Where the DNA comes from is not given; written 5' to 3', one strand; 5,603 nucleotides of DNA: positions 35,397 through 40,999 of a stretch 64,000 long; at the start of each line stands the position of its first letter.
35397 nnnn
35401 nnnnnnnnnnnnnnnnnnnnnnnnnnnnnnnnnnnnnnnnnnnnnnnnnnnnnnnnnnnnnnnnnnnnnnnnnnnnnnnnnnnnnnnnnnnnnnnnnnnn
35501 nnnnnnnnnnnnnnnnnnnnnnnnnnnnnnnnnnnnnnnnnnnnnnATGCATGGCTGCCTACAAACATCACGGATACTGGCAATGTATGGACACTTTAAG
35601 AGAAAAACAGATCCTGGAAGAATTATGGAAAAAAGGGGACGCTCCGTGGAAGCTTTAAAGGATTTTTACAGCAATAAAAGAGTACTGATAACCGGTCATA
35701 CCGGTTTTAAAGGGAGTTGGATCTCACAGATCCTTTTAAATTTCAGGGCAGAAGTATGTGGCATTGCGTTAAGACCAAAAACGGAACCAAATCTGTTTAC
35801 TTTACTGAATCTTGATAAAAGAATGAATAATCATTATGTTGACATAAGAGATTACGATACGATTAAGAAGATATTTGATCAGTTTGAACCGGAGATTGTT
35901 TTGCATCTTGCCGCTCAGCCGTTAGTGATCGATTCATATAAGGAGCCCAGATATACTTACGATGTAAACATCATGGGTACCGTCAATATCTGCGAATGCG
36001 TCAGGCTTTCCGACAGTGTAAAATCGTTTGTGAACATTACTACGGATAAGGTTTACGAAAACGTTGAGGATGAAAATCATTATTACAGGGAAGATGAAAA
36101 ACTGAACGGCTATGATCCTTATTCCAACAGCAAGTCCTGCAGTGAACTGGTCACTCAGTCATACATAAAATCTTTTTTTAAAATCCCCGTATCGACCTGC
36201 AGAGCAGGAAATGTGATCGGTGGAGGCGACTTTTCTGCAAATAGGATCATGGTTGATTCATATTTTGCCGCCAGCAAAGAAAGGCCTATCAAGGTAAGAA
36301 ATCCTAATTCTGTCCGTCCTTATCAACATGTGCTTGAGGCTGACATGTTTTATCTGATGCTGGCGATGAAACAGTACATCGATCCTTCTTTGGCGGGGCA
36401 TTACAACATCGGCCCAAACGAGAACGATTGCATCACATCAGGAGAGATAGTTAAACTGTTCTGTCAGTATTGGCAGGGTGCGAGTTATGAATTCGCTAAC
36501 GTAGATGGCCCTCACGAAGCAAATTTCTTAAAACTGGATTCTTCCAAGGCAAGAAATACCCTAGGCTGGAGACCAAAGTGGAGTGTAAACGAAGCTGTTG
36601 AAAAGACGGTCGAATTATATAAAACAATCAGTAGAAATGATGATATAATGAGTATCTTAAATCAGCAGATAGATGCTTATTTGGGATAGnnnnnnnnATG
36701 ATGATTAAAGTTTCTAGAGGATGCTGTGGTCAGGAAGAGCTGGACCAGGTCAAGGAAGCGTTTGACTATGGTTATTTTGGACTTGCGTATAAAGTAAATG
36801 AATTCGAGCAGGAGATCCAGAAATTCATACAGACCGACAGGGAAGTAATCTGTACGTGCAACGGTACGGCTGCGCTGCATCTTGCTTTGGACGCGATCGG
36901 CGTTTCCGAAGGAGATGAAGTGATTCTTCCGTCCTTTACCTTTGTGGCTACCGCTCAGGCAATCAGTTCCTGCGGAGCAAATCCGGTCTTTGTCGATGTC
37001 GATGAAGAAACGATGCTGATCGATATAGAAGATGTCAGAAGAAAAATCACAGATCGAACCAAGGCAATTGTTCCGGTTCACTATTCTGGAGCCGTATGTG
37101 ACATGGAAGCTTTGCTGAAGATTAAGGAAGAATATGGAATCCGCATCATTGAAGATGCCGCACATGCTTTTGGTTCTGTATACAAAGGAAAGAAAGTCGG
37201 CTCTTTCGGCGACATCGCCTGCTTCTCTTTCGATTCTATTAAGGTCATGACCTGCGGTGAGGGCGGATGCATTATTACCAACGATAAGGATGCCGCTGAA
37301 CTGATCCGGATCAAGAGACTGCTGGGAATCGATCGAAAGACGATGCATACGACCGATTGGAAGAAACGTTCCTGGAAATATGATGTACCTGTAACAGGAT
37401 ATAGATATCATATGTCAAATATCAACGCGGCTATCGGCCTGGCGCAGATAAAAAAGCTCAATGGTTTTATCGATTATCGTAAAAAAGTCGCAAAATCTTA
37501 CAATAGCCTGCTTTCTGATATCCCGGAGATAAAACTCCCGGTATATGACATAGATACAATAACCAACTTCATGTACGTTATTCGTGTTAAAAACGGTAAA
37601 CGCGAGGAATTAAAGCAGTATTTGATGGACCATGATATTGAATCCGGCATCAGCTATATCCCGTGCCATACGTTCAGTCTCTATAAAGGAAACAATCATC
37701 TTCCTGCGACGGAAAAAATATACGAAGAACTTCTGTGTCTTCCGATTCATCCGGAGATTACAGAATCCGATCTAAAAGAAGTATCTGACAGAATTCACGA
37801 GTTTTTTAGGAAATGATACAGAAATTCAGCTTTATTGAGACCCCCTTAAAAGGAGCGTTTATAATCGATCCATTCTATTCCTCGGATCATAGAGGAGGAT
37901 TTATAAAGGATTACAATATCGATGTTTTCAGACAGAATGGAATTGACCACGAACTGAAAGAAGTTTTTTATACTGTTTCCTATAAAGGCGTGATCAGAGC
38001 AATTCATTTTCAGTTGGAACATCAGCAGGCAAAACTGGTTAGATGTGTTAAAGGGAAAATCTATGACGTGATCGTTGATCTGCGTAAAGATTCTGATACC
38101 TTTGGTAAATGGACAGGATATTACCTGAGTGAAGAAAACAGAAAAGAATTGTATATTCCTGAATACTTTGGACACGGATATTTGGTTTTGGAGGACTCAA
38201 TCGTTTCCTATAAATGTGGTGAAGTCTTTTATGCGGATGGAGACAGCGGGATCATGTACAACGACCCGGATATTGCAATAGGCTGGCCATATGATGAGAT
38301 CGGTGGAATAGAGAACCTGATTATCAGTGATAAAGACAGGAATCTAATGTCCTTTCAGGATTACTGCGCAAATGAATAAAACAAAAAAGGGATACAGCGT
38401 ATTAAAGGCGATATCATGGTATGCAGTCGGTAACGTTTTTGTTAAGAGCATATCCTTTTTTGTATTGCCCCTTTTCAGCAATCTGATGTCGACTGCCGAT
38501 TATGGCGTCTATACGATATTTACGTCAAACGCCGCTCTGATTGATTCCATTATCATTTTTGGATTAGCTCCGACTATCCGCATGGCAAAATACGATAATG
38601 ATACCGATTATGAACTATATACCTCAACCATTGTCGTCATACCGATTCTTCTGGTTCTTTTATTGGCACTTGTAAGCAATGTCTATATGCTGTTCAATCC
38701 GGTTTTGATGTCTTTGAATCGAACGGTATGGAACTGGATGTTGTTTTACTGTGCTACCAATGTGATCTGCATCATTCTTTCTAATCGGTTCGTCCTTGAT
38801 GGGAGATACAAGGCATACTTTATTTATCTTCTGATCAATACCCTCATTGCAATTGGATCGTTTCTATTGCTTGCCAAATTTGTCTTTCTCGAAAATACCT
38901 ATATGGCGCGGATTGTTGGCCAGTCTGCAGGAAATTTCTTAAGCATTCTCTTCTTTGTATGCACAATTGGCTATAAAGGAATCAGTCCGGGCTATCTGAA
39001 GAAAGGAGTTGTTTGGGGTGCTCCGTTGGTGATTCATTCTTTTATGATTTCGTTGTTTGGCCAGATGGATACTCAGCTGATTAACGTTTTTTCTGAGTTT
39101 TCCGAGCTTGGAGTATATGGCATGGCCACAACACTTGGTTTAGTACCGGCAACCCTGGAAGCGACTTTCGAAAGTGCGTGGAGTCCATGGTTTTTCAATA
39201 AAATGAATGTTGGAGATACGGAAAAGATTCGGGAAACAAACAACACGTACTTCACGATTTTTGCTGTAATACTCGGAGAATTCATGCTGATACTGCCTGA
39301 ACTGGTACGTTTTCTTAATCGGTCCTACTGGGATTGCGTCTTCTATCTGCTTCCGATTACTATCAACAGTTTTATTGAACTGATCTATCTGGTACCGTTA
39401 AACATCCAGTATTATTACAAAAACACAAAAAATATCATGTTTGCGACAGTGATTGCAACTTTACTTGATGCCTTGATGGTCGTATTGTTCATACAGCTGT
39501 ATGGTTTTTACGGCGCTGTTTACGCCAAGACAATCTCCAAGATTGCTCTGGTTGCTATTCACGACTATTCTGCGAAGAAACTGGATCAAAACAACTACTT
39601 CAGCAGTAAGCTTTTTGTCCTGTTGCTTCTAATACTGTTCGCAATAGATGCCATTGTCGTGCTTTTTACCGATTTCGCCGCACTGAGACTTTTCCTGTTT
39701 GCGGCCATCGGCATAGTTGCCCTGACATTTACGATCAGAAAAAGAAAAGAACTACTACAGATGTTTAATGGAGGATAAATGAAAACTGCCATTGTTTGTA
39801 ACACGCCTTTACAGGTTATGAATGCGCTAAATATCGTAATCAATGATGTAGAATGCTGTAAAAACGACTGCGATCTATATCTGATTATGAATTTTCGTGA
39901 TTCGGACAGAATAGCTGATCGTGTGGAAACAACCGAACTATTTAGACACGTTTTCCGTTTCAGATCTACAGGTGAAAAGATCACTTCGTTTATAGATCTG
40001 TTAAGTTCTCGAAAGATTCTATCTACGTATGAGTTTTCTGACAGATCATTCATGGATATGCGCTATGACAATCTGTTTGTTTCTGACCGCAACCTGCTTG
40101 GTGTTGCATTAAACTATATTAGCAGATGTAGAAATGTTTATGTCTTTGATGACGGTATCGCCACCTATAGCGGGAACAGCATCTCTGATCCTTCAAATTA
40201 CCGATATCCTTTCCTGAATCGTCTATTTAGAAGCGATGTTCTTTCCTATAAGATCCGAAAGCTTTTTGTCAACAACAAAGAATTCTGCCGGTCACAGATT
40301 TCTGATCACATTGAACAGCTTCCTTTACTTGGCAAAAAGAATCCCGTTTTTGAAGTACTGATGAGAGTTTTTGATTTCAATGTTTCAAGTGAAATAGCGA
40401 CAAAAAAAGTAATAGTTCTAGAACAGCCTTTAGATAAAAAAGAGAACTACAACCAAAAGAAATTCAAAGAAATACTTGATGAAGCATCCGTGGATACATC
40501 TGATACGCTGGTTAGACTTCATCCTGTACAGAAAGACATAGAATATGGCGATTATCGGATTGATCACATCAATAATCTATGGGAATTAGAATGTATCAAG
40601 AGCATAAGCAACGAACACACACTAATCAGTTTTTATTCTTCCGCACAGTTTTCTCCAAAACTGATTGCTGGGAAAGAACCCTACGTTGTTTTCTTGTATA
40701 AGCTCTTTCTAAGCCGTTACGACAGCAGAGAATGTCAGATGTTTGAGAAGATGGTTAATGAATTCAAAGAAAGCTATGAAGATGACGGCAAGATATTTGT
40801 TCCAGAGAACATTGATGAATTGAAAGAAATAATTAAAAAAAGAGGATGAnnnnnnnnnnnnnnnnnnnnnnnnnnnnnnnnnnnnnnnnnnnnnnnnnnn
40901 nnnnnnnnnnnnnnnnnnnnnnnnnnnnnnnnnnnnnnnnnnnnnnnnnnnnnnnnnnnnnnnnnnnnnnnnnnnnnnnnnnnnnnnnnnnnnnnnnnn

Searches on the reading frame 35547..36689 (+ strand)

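Call 7: search_protein_families(library=pfam, proteins=[window:35547-36689:+], max_evalue=0.001)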
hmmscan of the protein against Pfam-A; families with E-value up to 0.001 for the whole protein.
window:35547-36689:+ (380 aa): 6 families
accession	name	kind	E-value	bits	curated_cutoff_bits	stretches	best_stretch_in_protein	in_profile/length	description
PF16363.11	GDP_Man_Dehyd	-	1.3e-41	143.6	27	1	47-354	1-332/332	GDP-mannose 4,6 dehydratase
PF01370.27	Epimerase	-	4.8e-33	115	20.9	1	46-289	1-240/240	NAD dependent epimerase/dehydratase family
PF02719.21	Polysacc_synt_2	-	2.4e-13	50.4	20.2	1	46-225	1-173/293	Polysaccharide biosynthesis protein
PF04321.23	RmlD_sub_bind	-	7.9e-11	42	27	1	45-211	2-144/287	RmlD substrate binding domain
PF01073.25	3Beta_HSD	-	7.6e-10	38.7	22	1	47-201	1-155/280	3-beta hydroxysteroid dehydrogenase/isomerase family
PF07993.18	NAD_binding_4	-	2.1e-06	27.6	20.1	1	116-225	90-209/258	Male sterility protein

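Call 46: search_protein_families(library=ncbifam, proteins=[window:35547-36689:+], max_evalue=0.00001)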
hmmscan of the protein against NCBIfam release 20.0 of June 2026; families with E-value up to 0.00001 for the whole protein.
window:35547-36689:+ (380 aa): 14 families
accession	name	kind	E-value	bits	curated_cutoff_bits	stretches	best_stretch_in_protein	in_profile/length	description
TIGR02622.1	CDP_4_6_dhtase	equivalog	1.1e-119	399.7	278.45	1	40-378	1-351/352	CDP-glucose 4,6-dehydratase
TIGR01181.1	dTDP_gluc_dehyt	equivalog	1.2e-35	123.1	365.1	1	45-360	1-313/321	dTDP-glucose 4,6-dehydratase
TIGR01179.1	galE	equivalog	1.2e-21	76.9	262.3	1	45-225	1-178/332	UDP-glucose 4-epimerase GalE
NF007582.0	PRK10217.1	equivalog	7e-21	74.7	698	1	44-359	2-332/355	dTDP-glucose 4,6-dehydratase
TIGR01472.1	gmd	equivalog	1.8e-20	73.5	415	1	45-209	2-172/342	GDP-mannose 4,6-dehydratase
TIGR04180.1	EDH_00030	hypoth_equivalog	2e-20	73.1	475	1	46-344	1-295/297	NAD-dependent 4,6-dehydratase LegB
NF007490.0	PRK10084.1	subfamily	3.2e-16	59.3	649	1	45-360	2-336/361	dTDP-glucose 4,6-dehydratase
TIGR01214.1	rmlD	equivalog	2.8e-13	49.6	224.05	1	45-218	1-150/285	dTDP-4-dehydrorhamnose reductase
NF007956.0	PRK10675.1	subfamily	6.3e-12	45.3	394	1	45-216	2-173/338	UDP-glucose 4-epimerase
TIGR03589.1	PseB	equivalog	9.8e-09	34.6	407.75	1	41-173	2-132/324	UDP-N-acetylglucosamine 4,6-dehydratase (inverting)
NF042423.1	oxyalk_red_Shew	equivalog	5.9e-08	32.2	580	1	44-200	9-153/331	2-alkyl-3-oxoalkanoate reductase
NF043036.1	ErythonDh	equivalog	3.6e-07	29.7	325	1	45-208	2-165/321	D-erythronate dehydrogenase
NF011728.1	PRK15181.1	equivalog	5.8e-06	25.5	760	0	41-211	13-184/348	Vi polysaccharide biosynthesis UDP-N-acetylglucosaminuronic acid C-4 epimerase TviC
TIGR01746.1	Thioester-redct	subfamily_domain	7.5e-06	25.4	213.35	0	118-225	92-197/371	thioester reductase domain-containing protein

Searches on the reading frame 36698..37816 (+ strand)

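Call 7: search_protein_families(library=pfam, proteins=[window:36698-37816:+], max_evalue=0.001)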
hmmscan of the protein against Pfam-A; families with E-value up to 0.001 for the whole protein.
window:36698-37816:+ (372 aa): 3 families
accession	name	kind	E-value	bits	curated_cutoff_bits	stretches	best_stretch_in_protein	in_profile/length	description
PF01041.23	DegT_DnrJ_EryC1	-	8.9e-111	371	19.8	1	11-366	4-359/360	DegT/DnrJ/EryC1/StrS aminotransferase family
PF00155.27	Aminotran_1_2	-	3.2e-14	53.3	19.7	1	33-159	44-191/361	Aminotransferase class I and II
PF00266.25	Aminotran_5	-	6e-12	45.6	21.5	1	32-314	44-333/371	Aminotransferase class-V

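Call 46: search_protein_families(library=ncbifam, proteins=[window:36698-37816:+], max_evalue=0.00001)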
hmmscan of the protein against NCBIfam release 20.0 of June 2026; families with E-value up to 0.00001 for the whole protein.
window:36698-37816:+ (372 aa): 29 families (the best 25 are shown)
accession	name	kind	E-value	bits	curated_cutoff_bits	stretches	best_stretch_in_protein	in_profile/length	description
TIGR03588.1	PseC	equivalog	1.3e-93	313.9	423.5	1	2-369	1-379/380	UDP-4-amino-4,6-dideoxy-N-acetyl-beta-L-altrosamine transaminase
NF008658.2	PRK11658.1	equivalog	6.2e-84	281.8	631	1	3-369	5-376/379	UDP-4-amino-4-deoxy-L-arabinose aminotransferase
TIGR04181.1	NHT_00031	hypoth_equivalog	5e-79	265.8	420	1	10-349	8-357/359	LegC family aminotransferase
NF008687.0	PRK11706.1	equivalog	1.4e-78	264.3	375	1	3-370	2-374/375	dTDP-4-amino-4,6-dideoxygalactose transaminase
TIGR04427.1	PLP_DesI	equivalog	1.2e-64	218.8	650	1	33-366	54-379/390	dTDP-4-dehydro-6-deoxyglucose aminotransferase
TIGR02379.1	ECA_wecE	subfamily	4.9e-64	216.5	434.85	1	14-370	13-375/376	dTDP-4-amino-4,6-dideoxy-D-glucose transaminase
NF011936.0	PRK15407.1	equivalog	1.7e-47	162.2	423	1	4-371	38-437/440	lipopolysaccharide biosynthesis protein RfbH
NF005817.0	PRK07683.1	equivalog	5.5e-13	48.4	575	1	26-139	67-183/387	aminotransferase A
NF006230.0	PRK08363.1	equivalog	5.9e-12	45.1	534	1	42-168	88-219/398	alanine aminotransferase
NF005816.0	PRK07682.1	equivalog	2.3e-11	43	620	1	44-157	87-206/390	aminotransferase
NF004975.0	PRK06348.1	equivalog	6e-11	42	549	1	32-151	74-199/384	pyridoxal phosphate-dependent aminotransferase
NF041364.1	GntC_guanitoxin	equivalog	7.4e-11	41.5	415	1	44-158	58-178/356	guanitoxin biosynthesis PLP-dependent (S)-gamma-hydroxy-L-arginine cyclodehydratase GntC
NF041091.1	asp_aminotase_Arch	equivalog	2.8e-10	39.6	550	1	34-154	74-200/376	aspartate aminotransferase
NF004621.0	PRK05957.1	equivalog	9.9e-10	37.7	498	1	43-157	85-203/389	pyridoxal phosphate-dependent aminotransferase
NF005305.0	PRK06836.1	equivalog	1.1e-09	38.1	376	1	39-142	90-195/396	pyridoxal phosphate-dependent aminotransferase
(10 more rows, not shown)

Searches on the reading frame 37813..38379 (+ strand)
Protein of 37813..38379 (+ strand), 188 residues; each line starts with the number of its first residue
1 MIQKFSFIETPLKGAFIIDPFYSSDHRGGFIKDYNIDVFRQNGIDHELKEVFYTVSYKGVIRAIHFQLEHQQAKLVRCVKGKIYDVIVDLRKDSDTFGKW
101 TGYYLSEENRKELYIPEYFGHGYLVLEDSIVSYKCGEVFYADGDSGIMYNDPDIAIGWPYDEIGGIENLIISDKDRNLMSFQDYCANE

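Call 7: search_protein_families(library=pfam, proteins=[window:37813-38379:+], max_evalue=0.001)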
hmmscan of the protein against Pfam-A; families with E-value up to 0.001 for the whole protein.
window:37813-38379:+ (188 aa): 1 family
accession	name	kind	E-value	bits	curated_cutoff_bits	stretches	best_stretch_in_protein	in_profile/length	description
PF00908.23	dTDP_sugar_isom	-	5.7e-56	189.3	27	1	9-183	1-168/168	dTDP-4-dehydrorhamnose 3,5-epimerase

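Call 46: search_protein_families(library=ncbifam, proteins=[window:37813-38379:+], max_evalue=0.00001)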
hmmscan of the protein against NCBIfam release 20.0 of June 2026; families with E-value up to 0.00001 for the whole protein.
window:37813-38379:+ (188 aa): 1 family
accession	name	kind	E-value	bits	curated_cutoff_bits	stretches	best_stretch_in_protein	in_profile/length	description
TIGR01221.1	rmlC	equivalog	3.2e-54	183.4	155.75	1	7-183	2-174/176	dTDP-4-dehydrorhamnose 3,5-epimerase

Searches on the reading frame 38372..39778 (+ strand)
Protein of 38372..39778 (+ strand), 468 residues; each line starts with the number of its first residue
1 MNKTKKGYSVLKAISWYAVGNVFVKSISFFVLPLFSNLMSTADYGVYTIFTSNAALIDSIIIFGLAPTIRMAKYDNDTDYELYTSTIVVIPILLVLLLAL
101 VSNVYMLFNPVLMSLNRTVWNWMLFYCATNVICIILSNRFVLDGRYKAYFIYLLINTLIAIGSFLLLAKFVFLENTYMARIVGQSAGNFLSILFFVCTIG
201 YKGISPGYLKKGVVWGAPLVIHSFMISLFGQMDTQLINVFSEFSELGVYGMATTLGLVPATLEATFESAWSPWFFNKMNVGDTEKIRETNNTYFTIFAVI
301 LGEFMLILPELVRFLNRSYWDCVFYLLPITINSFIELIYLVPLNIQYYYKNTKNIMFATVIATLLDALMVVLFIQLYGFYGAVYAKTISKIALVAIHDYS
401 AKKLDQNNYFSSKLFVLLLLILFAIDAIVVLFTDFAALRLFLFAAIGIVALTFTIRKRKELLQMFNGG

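Call 7: search_protein_families(library=pfam, proteins=[window:38372-39778:+], max_evalue=0.001)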
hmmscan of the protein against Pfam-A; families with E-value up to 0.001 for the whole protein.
window:38372-39778:+ (468 aa): 2 families
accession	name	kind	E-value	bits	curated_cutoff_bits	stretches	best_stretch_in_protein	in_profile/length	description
PF01943.22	Polysacc_synt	-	1.2e-12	48.3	28.2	1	10-275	1-271/274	Polysaccharide biosynthesis protein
PF13440.11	Polysacc_synt_3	-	2.6e-07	30.6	23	1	38-300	5-264/293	Polysaccharide biosynthesis protein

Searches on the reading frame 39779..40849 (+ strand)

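Call 7: search_protein_families(library=pfam, proteins=[window:39779-40849:+], max_evalue=0.001)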
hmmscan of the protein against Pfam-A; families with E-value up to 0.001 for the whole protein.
window:39779-40849:+ (356 aa): 0 families

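Call 46: search_protein_families(library=ncbifam, proteins=[window:39779-40849:+], max_evalue=0.00001)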
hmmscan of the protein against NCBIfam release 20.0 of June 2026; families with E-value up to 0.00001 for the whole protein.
window:39779-40849:+ (356 aa): 0 families

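Call 74: search_protein_families(library=pfam, proteins=[window:39779-40849:+], max_evalue=1)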
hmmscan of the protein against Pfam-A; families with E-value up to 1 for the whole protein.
window:39779-40849:+ (356 aa): 2 families
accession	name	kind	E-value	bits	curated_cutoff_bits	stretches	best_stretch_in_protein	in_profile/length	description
PF03344.20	Daxx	-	0.12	12.9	27.6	0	154-188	11-45/99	Daxx N-terminal Rassf1C-interacting domain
PF13946.11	DUF4214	-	0.18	12.3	23.2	0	284-315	3-37/72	Domain of unknown function (DUF4214)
